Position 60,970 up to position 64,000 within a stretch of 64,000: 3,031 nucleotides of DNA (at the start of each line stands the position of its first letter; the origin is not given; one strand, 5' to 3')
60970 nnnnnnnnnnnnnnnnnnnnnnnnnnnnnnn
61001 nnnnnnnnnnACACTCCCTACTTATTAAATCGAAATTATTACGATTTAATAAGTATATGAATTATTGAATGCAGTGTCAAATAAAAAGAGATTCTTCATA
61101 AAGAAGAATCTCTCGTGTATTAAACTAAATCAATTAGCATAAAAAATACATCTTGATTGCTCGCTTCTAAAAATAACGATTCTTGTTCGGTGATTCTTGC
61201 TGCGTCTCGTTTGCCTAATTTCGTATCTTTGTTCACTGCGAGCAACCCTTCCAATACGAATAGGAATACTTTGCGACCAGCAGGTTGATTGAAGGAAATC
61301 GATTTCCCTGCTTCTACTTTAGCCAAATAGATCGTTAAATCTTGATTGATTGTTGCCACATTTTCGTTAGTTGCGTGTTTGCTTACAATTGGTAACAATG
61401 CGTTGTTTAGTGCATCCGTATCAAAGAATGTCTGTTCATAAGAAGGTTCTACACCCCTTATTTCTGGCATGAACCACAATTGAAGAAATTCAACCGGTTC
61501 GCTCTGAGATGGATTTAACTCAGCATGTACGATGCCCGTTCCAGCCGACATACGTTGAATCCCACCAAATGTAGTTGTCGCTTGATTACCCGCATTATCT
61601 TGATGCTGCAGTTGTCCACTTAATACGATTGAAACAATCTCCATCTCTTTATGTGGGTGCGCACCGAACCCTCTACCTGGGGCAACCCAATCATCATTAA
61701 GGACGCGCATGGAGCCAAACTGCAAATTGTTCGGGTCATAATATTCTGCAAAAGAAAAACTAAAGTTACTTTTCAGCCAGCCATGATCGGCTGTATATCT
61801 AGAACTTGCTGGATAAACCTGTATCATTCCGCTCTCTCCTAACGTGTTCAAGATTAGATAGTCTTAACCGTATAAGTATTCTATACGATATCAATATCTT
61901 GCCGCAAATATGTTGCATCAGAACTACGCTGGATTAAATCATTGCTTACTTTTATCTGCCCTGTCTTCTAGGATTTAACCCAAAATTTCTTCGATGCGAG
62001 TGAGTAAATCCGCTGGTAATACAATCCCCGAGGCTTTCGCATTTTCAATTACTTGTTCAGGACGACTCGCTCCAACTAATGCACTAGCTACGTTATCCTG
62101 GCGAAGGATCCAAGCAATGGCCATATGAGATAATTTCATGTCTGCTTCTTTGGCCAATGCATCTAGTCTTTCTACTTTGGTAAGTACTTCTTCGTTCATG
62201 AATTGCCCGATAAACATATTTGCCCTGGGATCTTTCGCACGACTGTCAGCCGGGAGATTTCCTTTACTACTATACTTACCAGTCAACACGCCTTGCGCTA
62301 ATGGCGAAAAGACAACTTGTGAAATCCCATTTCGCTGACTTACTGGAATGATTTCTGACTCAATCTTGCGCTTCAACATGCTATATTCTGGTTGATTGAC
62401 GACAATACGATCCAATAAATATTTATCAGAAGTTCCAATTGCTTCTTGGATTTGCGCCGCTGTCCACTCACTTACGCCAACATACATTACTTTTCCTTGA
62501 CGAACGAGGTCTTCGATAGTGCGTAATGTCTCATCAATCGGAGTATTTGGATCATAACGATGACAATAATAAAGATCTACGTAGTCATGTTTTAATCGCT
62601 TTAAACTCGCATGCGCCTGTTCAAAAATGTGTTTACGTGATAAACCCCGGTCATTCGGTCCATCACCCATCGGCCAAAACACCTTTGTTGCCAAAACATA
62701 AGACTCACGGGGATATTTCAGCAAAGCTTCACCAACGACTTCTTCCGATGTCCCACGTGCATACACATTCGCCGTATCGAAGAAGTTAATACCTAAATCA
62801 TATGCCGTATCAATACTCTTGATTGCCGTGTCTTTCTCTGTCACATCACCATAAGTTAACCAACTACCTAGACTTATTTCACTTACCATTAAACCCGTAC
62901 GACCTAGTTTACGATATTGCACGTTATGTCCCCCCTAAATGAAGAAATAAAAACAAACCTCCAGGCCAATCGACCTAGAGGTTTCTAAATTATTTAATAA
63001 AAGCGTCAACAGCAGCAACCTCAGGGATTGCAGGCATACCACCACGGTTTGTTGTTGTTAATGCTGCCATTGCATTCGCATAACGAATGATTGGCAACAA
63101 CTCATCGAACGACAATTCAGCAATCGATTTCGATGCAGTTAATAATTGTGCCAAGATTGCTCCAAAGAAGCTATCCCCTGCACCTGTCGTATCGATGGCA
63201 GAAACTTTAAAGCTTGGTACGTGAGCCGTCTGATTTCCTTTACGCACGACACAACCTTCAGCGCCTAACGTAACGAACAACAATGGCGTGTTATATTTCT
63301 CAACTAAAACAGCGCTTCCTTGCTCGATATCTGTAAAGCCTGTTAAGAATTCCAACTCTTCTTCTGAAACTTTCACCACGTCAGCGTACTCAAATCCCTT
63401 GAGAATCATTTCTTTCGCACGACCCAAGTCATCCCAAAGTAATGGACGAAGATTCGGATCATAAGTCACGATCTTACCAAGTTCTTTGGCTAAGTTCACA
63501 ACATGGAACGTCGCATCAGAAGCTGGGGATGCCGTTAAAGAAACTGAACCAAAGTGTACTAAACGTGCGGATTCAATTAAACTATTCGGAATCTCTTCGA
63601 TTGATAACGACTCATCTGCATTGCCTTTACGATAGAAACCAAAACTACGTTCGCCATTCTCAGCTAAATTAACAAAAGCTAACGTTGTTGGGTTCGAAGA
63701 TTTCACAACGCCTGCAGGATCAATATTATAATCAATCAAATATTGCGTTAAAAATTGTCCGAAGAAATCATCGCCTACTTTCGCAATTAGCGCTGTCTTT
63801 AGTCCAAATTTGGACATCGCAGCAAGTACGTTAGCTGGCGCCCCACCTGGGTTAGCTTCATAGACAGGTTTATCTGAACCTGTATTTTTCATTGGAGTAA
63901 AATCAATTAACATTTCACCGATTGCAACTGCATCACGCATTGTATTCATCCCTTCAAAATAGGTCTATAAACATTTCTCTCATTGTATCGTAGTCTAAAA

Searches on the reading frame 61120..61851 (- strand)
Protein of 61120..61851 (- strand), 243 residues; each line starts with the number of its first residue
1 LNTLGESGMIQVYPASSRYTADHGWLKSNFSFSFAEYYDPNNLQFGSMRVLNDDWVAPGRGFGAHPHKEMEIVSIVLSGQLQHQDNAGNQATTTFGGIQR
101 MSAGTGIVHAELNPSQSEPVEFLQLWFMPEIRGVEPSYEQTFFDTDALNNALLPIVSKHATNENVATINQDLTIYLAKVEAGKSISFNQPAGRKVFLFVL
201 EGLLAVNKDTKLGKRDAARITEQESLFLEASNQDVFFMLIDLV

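Call 52: search_protein_families(library=pfam, proteins=[window:61120-61851:-], max_evalue=0.00001)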
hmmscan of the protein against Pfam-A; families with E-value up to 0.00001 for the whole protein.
window:61120-61851:- (243 aa): 2 families
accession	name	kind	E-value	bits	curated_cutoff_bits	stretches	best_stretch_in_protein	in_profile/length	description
PF02678.22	Pirin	-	9.7e-31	106.4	26.1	1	19-126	7-107/108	Pirin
PF17954.7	Pirin_C_2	-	8.5e-17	61.6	22.9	1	155-242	2-86/86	Quercetinase C-terminal cupin domain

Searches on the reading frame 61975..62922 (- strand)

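Call 52: search_protein_families(library=pfam, proteins=[window:61975-62922:-], max_evalue=0.00001)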
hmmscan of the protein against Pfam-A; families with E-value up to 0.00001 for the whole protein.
window:61975-62922:- (315 aa): 1 family
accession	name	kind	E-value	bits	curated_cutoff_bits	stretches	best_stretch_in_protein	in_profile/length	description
PF00248.27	Aldo_ket_red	-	2.7e-80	270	24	1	15-313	1-289/291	Aldo/keto reductase family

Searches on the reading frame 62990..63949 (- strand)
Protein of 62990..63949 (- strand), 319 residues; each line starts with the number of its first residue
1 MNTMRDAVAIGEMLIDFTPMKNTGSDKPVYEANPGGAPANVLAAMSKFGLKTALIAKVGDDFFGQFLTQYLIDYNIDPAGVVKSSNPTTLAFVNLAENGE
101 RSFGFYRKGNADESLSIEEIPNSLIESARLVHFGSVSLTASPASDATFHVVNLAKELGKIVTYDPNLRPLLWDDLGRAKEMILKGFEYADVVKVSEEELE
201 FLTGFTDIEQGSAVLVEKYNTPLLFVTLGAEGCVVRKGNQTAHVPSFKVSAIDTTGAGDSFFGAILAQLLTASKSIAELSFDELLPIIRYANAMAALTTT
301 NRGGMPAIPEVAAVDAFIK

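Call 52: search_protein_families(library=pfam, proteins=[window:62990-63949:-], max_evalue=0.00001)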
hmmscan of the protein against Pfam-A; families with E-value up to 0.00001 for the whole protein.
window:62990-63949:- (319 aa): 1 family
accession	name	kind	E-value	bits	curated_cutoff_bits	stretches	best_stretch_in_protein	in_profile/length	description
PF00294.29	PfkB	-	1.2e-61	209.2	25.8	1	4-309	1-300/302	pfkB family carbohydrate kinase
